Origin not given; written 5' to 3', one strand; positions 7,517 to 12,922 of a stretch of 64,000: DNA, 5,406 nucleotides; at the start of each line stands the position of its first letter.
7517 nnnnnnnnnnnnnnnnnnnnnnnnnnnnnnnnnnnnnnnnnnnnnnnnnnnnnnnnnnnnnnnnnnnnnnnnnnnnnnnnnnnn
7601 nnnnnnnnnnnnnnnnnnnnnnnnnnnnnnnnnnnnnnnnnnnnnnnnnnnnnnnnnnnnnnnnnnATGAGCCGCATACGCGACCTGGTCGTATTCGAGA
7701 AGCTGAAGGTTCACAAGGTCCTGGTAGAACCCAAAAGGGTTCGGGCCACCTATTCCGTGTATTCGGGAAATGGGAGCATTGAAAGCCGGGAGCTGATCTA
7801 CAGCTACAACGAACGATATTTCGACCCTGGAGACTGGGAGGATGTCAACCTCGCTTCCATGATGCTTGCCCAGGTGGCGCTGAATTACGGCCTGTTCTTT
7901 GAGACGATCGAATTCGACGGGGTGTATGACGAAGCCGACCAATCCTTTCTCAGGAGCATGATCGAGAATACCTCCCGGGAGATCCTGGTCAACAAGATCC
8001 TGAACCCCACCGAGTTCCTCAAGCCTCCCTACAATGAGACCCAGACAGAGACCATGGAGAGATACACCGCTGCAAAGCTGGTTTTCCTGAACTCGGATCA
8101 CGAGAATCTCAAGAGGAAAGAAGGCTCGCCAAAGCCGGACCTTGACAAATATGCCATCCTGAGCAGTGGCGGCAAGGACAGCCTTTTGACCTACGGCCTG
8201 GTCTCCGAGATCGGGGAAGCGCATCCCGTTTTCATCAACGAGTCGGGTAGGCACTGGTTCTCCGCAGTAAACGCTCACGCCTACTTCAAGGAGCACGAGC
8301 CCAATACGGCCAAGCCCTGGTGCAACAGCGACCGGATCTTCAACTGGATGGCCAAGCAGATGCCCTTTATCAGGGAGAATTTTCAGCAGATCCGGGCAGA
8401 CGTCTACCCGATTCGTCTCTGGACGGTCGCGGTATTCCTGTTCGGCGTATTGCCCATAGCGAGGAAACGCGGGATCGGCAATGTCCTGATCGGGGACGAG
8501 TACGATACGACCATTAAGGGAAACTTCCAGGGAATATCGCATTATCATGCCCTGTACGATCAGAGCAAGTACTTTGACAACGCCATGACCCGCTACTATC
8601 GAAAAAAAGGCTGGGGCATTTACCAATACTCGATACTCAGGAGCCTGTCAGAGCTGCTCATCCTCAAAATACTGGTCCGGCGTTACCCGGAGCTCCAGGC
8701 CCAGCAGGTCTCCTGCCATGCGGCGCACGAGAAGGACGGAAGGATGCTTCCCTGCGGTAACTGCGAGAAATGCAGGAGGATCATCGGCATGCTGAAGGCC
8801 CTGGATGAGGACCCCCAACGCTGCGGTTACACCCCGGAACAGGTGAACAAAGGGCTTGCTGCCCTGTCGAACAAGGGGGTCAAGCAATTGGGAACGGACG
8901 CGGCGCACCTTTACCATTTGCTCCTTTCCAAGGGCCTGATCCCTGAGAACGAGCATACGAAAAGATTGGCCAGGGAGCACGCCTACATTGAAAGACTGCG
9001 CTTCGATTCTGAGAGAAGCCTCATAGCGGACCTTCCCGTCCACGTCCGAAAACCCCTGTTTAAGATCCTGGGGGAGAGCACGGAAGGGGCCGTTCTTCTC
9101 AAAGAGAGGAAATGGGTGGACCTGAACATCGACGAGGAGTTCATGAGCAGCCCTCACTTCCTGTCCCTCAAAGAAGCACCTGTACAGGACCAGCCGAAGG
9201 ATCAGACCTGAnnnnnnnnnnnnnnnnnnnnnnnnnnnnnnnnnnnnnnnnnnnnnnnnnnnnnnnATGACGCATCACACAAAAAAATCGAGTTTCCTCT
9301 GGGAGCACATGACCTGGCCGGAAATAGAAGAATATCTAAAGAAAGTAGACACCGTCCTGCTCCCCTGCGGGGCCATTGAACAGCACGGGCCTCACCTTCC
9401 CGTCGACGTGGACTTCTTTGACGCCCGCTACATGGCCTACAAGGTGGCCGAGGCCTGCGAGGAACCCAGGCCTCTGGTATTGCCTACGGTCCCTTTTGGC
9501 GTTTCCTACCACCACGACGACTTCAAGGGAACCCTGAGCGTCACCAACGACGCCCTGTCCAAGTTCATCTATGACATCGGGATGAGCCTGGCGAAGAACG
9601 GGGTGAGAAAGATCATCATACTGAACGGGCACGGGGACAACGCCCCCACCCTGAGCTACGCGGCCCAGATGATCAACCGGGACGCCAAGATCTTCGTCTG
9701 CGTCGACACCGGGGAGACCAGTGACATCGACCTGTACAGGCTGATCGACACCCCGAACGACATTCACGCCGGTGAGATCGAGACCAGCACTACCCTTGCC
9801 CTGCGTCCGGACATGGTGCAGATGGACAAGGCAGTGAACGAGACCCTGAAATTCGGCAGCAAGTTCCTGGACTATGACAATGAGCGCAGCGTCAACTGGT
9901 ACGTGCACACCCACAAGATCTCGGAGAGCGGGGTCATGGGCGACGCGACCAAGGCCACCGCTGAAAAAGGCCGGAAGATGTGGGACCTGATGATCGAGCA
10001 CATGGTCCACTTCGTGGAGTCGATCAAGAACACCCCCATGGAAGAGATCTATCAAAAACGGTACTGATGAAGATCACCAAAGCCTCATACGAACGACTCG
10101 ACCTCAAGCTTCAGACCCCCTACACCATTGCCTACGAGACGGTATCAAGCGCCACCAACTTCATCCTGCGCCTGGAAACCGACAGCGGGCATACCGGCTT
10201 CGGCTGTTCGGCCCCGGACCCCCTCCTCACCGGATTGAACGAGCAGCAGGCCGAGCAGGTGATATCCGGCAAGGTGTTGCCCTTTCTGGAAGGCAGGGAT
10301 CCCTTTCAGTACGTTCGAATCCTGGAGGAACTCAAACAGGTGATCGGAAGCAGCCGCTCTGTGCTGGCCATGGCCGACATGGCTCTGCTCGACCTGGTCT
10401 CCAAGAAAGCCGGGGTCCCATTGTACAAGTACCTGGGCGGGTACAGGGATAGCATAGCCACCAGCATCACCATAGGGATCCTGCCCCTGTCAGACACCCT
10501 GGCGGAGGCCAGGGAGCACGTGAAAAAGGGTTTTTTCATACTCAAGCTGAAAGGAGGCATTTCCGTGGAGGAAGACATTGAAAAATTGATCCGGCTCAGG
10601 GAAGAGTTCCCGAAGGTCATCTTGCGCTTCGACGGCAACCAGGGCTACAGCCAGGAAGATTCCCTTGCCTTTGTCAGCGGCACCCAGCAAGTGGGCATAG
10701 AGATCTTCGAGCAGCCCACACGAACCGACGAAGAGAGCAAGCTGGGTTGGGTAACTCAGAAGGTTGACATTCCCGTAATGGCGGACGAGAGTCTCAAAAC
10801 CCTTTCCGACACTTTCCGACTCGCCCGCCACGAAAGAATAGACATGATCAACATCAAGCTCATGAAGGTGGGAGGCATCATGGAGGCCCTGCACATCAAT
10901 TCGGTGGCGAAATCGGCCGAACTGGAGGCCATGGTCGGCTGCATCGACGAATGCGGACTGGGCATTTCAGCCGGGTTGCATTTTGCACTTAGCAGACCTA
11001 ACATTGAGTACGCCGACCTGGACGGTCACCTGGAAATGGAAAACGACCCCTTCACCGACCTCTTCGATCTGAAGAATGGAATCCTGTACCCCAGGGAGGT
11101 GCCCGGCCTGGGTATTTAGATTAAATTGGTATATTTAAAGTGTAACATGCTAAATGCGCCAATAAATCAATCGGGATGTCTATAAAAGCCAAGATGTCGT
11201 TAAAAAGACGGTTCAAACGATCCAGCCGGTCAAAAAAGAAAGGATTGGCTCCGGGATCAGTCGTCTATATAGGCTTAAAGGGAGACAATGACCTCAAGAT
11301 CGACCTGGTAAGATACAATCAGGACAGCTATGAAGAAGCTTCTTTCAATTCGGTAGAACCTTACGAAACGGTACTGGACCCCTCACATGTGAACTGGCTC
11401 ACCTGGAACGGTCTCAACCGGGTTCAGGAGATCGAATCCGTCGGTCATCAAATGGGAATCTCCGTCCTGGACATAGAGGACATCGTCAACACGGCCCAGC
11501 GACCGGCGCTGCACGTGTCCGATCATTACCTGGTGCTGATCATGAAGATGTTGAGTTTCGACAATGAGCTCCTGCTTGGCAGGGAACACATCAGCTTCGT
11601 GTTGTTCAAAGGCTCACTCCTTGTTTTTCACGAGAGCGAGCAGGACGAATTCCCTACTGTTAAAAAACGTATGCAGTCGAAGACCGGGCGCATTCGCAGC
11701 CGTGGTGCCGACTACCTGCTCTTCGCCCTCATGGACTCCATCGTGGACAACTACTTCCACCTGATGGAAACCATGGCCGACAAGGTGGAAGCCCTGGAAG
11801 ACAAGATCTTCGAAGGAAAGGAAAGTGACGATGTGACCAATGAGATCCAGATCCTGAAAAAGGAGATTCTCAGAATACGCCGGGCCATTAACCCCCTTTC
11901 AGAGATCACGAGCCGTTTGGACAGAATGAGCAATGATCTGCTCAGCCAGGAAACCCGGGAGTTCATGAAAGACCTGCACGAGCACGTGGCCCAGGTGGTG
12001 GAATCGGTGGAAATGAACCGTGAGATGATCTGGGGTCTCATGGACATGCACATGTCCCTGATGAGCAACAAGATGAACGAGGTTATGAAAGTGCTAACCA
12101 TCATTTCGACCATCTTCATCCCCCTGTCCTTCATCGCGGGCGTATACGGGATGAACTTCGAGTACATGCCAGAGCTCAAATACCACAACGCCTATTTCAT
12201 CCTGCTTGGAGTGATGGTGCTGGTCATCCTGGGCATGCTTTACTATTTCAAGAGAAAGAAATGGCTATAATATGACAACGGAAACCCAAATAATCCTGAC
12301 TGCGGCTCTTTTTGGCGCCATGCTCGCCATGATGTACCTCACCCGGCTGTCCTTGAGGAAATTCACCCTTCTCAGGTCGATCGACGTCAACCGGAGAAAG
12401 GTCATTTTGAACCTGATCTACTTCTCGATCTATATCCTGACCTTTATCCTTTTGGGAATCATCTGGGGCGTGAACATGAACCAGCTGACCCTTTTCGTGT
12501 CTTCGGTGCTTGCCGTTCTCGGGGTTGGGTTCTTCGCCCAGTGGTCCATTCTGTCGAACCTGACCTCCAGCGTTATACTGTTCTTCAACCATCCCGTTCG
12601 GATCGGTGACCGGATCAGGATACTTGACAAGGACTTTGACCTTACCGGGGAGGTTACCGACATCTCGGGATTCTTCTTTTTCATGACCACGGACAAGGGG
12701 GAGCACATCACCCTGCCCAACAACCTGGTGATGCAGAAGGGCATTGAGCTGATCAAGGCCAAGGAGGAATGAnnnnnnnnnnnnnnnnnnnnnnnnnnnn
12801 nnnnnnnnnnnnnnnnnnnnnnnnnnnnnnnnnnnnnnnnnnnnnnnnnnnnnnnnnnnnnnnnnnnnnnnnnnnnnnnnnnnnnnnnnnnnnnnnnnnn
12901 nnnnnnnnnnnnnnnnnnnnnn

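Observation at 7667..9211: Orphan MurL-like adenylating protein outside a mur cluster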

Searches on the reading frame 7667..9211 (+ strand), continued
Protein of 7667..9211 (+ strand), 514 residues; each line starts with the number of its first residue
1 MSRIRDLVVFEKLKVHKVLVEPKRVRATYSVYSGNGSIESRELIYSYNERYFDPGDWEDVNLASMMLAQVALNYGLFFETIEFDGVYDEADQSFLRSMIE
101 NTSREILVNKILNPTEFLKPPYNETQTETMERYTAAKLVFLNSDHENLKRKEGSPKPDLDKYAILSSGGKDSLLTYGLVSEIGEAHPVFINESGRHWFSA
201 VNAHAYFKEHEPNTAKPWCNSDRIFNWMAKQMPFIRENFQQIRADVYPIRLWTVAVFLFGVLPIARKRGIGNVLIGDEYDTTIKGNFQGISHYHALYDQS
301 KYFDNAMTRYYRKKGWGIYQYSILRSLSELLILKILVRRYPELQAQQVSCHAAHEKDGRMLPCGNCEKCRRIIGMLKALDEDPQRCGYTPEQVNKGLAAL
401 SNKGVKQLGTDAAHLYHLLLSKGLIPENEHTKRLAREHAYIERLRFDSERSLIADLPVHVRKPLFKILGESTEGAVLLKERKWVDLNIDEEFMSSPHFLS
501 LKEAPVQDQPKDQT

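Call 77: search_protein_families(library=padloc, proteins=[window:7667-9211:+, P0254, P0276], max_evalue=0.01)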
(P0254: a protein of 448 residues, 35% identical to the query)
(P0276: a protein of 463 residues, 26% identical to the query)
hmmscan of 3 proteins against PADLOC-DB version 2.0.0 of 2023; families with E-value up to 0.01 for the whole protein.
window:7667-9211:+ (514 aa): 0 families

P0254 (448 aa): 0 families

P0276 (463 aa): 0 families

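Call 80: predict_structure(alignment_id=A6)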
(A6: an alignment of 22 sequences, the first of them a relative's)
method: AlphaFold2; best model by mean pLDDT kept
length: 463 residues; sequences in the alignment: 22
mean_pLDDT: 92.9   pTM: 0.92
mean pLDDT of the five models: 92.9, 92.0, 91.9, 91.1, 89.4
residues with pLDDT >= 90: 378; 70-90: 78; 50-70: 1; < 50: 6
segments of 3 or more residues with pLDDT < 50: 458-463
pLDDT, mean of each block of 10 residues (from residue 1): 95 98 96 98 95 91 97 96 98 97 94 94 97 89 96 94 97 92 93 95 92 88 98 97 88 89 94 97 97 96 94 83 77 94 96 95 97 90 89 97 90 97 96 93 94 73 32
secondary structure, 60 per line:
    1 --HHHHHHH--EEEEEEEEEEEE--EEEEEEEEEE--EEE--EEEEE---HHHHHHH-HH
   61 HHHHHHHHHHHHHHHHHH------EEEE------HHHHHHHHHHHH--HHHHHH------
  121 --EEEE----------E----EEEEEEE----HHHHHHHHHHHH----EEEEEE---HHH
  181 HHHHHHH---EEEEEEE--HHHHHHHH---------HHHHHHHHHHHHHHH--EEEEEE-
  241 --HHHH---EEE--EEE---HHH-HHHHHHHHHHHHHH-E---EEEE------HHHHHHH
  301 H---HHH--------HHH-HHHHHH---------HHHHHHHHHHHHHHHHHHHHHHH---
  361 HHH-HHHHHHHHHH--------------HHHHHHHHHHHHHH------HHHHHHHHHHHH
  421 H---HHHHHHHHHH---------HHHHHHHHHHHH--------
elements in order: H3-9 E12-23 E26-35 E38-40 E43-47 H51-57 H59-78 E85-88 H95-106 H109-114 E123-126 E142-148 H153-164 E169-174 H178-187 E191-197 H200-207 H217-231 E234-239 H243-246 E250-252 E255-257 H265-278 E284-287 H294-301 H320-325 H335-357 H365-374 H389-402 H409-421 H425-434 H444-455

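Call 82: fold_search(model_id=the predicted structure, library=pdb)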
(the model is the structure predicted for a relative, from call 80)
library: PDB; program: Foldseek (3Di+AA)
matches with E <= 10: 1136; with E <= 0.001: 3
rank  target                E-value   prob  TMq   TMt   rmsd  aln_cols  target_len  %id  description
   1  9y02_B                1.6e-05  1.00  0.36  0.39  12.3       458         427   10  QatB-QatC complex in qatABCD anti-phage defense with ATP (released 2025-10-01)
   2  9y01_B                3.2e-05  1.00  0.37  0.40  12.2       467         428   10  QatB-QatC complex in qatABCD anti-phage defense (released 2025-10-01)
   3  3bl5_A                1.1e-04  1.00  0.31  0.66   4.3       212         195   18  Crystal structure of QueC from Bacillus subtilis: an enzyme involved in preQ1 biosynthesis (released 2008-06-03)
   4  3vrh                  1.1e-03  0.98  0.15  0.22  18.5       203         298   13  Crystal structure of ph0300 (released 2013-03-13)
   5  2pg3                  2.6e-03  1.00  0.31  0.59   6.9       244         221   15  Crystal structure of a Queuosine biosynthesis protein queC (ECA1155) from Erwinia carotovora subsp. atroseptica SCRI1043 (released 2007-04-24)
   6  5mkq_B                4.7e-03  0.99  0.15  0.22  10.8       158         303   16  TtuA enzyme containing a [4Fe-4S] (released 2017-06-14)
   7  9nto_B                5.2e-03  1.00  0.25  0.59   7.8       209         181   15  Structure of Cap9-CdnD complex containing NDG modification (released 2025-05-07)
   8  5mkq_A                5.2e-03  0.96  0.15  0.22  17.8       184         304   15  TtuA enzyme containing a [4Fe-4S] (released 2017-06-14)
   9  5gha_C                6.1e-03  0.97  0.16  0.24  18.4       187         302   13  Sulfur Transferase TtuA in complex with Sulfur Carrier TtuB (released 2017-05-03)
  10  5mko_B                6.4e-03  0.92  0.15  0.22  16.8       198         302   13  [2Fe-2S] cluster containing TtuA in complex with AMP. (released 2017-06-14)
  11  5mkp                  6.8e-03  0.89  0.15  0.21  18.4       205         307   14  Non redox thiolation in transfer RNAs occuring via sulfur activation by a [4Fe-4S] cluster (released 2017-06-14)
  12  5b4e                  9.3e-03  0.97  0.17  0.25  16.6       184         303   14  Sulfur Transferase TtuA in complex with iron sulfur cluster and ATP derivative (released 2017-05-03)
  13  5gha_B                9.3e-03  0.95  0.15  0.22  17.9       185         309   14  Sulfur Transferase TtuA in complex with Sulfur Carrier TtuB (released 2017-05-03)
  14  5mko_A                1.1e-02  0.87  0.15  0.22  16.8       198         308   13  [2Fe-2S] cluster containing TtuA in complex with AMP. (released 2017-06-14)
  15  5ztb_A                1.2e-02  0.98  0.16  0.24  14.8       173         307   12  Structure of Sulfurtransferase (released 2019-06-12)
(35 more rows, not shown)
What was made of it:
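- A genuine MurL model gives the same list (call 82).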

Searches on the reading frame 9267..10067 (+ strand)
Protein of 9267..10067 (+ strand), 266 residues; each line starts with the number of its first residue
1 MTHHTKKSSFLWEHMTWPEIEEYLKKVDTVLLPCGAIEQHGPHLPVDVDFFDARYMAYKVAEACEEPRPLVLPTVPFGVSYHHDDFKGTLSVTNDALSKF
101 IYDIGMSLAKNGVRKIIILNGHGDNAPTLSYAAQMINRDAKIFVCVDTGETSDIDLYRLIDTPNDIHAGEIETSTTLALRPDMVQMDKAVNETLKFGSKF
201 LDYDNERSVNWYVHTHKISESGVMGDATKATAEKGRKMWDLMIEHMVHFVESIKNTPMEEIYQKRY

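Call 4: search_protein_families(library=pfam, proteins=[window:9267-10067:+], max_evalue=0.01)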
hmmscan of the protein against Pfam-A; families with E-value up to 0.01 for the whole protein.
window:9267-10067:+ (266 aa): 1 family
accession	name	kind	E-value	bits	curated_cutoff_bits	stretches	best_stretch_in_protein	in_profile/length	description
PF02633.19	Creatininase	-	1.2e-72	244.6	31.3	1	13-250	1-238/238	Creatinine amidohydrolase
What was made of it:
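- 9267..10067 (+): Fourth operon gene: a creatininase-family metal amidohydrolase (266 aa). Pfam Creatininase at E 1e-72 (call 4).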

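Call 5: search_protein_families(library=ncbifam, proteins=[window:9267-10067:+], max_evalue=0.01)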
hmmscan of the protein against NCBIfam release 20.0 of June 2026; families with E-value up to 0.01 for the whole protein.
window:9267-10067:+ (266 aa): 4 families
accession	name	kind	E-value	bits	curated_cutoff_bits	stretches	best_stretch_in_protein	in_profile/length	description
TIGR03964.1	mycofact_creat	equivalog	7.8e-42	143.4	172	1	14-255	3-222/228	mycofactocin biosynthesis peptidyl-dipeptidase MftE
TIGR04448.1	creatininase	equivalog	1.7e-35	122.9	235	1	14-250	1-242/246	creatininase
NF041098.2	diketo_inos_hlase_IolN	equivalog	5.2e-27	94.7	245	1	7-255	4-267/307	3-dehydro-scyllo-inosose hydrolase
NF033501.0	ArfB_arch_rifla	equivalog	5.1e-07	29.7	180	1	37-251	26-217/219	2-amino-5-formylamino-6-ribosylaminopyrimidin-4(3H)-one 5'-monophosphate deformylase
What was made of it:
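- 9267..10067 (+): The best NCBIfam hit is MftE peptidyl-dipeptidase at 143 bits, below its cut-off of 172 (call 5).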

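Call 77: search_protein_families(library=padloc, proteins=[window:9267-10067:+], max_evalue=0.01)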
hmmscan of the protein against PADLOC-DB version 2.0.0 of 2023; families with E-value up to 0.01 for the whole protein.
window:9267-10067:+ (266 aa): 0 families

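Call 88: search_solved_structures(query=window:9267-10067:+, max_evalue=0.00001)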
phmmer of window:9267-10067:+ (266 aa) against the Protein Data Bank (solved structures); distinct sequences matched with E-value up to 0.00001: 8.
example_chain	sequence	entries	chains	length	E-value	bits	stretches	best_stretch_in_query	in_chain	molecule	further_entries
3no4_A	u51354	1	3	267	1.4e-17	67.2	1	10-132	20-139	creatinine amidohydrolase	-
1q3k_A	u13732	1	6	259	3.2e-17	66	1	7-204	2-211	creatininase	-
3a6e_A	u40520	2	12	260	5.8e-17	65.2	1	7-235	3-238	Creatinine amidohydrolase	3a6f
3a6h_A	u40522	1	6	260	5.9e-17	65.1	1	7-235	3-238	Creatinine amidohydrolase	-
3a6g_A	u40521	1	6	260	6e-17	65.1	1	7-235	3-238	Creatinine amidohydrolase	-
1j2t_A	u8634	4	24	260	6.1e-17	65.1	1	7-130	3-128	creatinine amidohydrolase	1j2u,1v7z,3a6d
3a6j_A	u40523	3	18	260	1.1e-16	64.2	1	7-130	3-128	Creatinine amidohydrolase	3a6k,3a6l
3lub_A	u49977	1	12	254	1.4e-15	60.6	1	26-252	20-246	Putative creatinine amidohydrolase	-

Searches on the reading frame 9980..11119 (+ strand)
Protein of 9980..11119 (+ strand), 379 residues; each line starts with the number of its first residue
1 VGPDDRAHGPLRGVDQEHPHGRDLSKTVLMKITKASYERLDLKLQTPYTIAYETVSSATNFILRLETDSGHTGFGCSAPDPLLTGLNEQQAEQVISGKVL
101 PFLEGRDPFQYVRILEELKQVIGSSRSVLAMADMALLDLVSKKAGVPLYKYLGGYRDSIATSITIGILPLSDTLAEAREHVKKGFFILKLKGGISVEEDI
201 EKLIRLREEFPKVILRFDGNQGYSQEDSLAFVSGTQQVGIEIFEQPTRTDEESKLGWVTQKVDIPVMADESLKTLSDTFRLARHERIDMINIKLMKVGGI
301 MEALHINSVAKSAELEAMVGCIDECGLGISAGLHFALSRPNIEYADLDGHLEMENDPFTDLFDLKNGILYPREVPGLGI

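Call 4: search_protein_families(library=pfam, proteins=[window:9980-11119:+], max_evalue=0.01)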
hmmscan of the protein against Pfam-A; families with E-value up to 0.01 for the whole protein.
window:9980-11119:+ (379 aa): 3 families
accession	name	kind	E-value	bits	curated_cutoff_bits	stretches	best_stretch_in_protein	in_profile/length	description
PF13378.12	MR_MLE_C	-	2.3e-41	142.4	29.4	1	174-379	3-213/219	Enolase C-terminal domain-like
PF02746.21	MR_MLE_N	-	6.4e-11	42.9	22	1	44-153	13-117/117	Mandelate racemase / muconate lactonizing enzyme, N-terminal domain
PF07476.17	MAAL_C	-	0.0018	18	27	1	260-321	136-197/249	Methylaspartate ammonia-lyase C-terminus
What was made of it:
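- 10067..11119 (+): Fifth operon gene: an enolase-superfamily dipeptide epimerase-like enzyme (350 aa). Its ATG overlaps the creatininase stop codon by 1 nt. Pfam MR_MLE_N and MR_MLE_C (call 4).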

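Call 5: search_protein_families(library=ncbifam, proteins=[window:9980-11119:+], max_evalue=0.01)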
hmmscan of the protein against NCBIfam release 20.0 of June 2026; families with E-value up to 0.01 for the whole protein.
window:9980-11119:+ (379 aa): 18 families
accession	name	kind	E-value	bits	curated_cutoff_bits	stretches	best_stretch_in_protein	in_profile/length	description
NF041118.1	A_G_epim_Thtga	equivalog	2.5e-68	230.7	500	1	30-363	1-333/341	L-Ala-D/L-Glu epimerase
TIGR02534.1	mucon_cyclo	subfamily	6.4e-46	157.1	334.95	1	40-379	9-355/368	muconate/chloromuconate family cycloisomerase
NF042940.1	racemase_DgcA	equivalog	1.9e-36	125.9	400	1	41-361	7-307/323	N-acetyl-D-Glu racemase DgcA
TIGR01928.1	menC_lowGC_arch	equivalog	9.7e-34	116.8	200.65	1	40-336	3-297/325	o-succinylbenzoate synthase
NF040866.1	AraD_Arch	equivalog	5.1e-28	98.1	650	1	128-379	103-359/372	arabinonate dehydratase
NF043002.1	HProlDhtase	equivalog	4.3e-24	85.1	500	1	30-340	1-312/366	cis-3-hydroxy-L-proline dehydratase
NF011708.0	PRK15129.1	equivalog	1.7e-23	83.1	343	1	43-354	12-305/321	L-Ala-D/L-Glu epimerase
NF047820.1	TalGalacDh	equivalog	2.2e-23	82.8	500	1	62-378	40-353/371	L-talarate/galactarate dehydratase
NF043051.1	ManoateDhtManD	equivalog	5.4e-23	81.5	550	2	238-379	231-373/403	D-mannonate dehydratase ManD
NF011654.0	PRK15072.1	subfamily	2.3e-21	76.1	430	2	240-379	234-374/404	D-galactonate dehydratase family protein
NF002782.0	PRK02901.1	equivalog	8.2e-18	64.5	288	1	193-346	114-265/328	o-succinylbenzoate synthase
NF010624.0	PRK14017.1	equivalog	5.9e-17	61.8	311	1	61-379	16-350/382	galactonate dehydratase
NF003473.0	PRK05105.1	equivalog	1.1e-12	47.6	236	1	183-336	134-287/331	o-succinylbenzoate synthase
NF040790.2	glucon_galact_dh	equivalog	8.8e-12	44.5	750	1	57-316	22-295/390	bifunctional D-gluconate/D-galactonate dehydratase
NF002739.0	PRK02714.1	equivalog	4e-11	43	259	1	171-336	119-287/320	o-succinylbenzoate synthase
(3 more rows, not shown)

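Call 87: search_solved_structures(query=window:10067-11119:+, max_evalue=1e-20)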
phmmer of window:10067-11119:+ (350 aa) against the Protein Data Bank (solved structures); distinct sequences matched with E-value up to 1e-20: 36.
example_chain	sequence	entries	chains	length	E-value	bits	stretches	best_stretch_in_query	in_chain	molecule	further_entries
3rit_A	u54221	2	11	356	2.8e-59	204.3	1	12-350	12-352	Dipeptide epimerase | Putative chloromuconate cycloisomerase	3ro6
1jpm_A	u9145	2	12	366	7.7e-58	199.6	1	1-350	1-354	L-Ala-D/L-Glu Epimerase | similar to chloromuconate cycloisomerase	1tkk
3jva_A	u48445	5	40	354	3.9e-57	197.3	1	1-350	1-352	Dipeptide Epimerase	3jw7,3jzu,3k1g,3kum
2zad_A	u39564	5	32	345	2.4e-49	171.7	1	14-333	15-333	Muconate cycloisomerase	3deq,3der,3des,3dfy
2p88_A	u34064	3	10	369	5.4e-45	157.4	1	1-350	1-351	Mandelate racemase/muconate lactonizing enzyme family protein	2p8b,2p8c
3q45_A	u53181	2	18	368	8.3e-43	150.2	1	3-349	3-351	Mandelate racemase/muconate lactonizing enzyme family; possible chloromuconate cycloisomer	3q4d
3u9i_A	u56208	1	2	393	6.9e-42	147.2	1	9-331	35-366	Mandelate racemase/muconate lactonizing enzyme, C-terminal domain protein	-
3r0k_A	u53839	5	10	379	8.8e-41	143.5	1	14-335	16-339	Enzyme of enolase superfamily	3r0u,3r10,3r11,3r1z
3s5s_A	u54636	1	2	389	5e-39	137.8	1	3-333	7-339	Mandelate racemase/muconate lactonizing enzyme family protein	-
3iji_A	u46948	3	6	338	8.7e-38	133.7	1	8-350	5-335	Muconate cycloisomerase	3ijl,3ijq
3i4k_A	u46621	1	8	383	9.3e-36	127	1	3-350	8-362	Muconate lactonizing enzyme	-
3ik4_A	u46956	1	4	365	6e-35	124.4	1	5-350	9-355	Mandelate racemase/muconate lactonizing protein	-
3i6t_A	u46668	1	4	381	3.1e-30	108.9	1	31-349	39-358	Muconate cycloisomerase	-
3i6e_A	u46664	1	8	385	3e-28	102.4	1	30-315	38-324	Muconate cycloisomerase I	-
2zc8_A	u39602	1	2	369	1.4e-26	96.9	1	2-349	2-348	N-acylamino acid racemase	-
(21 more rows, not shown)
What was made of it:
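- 10067..11119 (+): The best PDB sequences are dipeptide epimerases 3rit, 1jpm and 3jva at E 1e-57 to 1e-59 (call 87).
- On Dipeptide epimerases of the enolase superfamily (fifth operon gene): The best PDB sequences are dipeptide epimerases (call 87).
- Closest known: The peptidoglycan-peptide recycling epimerases YcjG and YkfB. Same: It matches B. subtilis YkfB (1jpm) at E 8e-58 (call 87).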

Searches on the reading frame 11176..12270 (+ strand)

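Call 4: search_protein_families(library=pfam, proteins=[window:11176-12270:+], max_evalue=0.01)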
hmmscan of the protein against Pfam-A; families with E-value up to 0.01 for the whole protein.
window:11176-12270:+ (364 aa): 2 families
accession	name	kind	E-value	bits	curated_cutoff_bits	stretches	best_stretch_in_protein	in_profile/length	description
PF01544.23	CorA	-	5e-64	216.8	27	1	71-360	3-292/292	CorA-like Mg2+ transporter protein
PF00746.26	Gram_pos_anchor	-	0.0054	17.1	20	0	338-362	17-41/43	LPXTG cell wall anchor motif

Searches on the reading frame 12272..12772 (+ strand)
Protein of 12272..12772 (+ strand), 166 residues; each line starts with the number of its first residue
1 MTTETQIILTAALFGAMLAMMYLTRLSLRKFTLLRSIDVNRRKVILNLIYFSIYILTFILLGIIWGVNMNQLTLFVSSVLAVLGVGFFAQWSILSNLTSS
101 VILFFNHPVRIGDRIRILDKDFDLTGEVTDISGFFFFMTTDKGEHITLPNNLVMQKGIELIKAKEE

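Call 4: search_protein_families(library=pfam, proteins=[window:12272-12772:+], max_evalue=0.01)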
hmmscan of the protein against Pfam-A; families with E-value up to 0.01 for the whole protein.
window:12272-12772:+ (166 aa): 1 family
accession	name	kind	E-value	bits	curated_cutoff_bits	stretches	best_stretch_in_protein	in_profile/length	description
PF00924.24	MS_channel_2nd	-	1.1e-11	45.1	20.2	1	93-156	2-61/68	Mechanosensitive ion channel, beta-domain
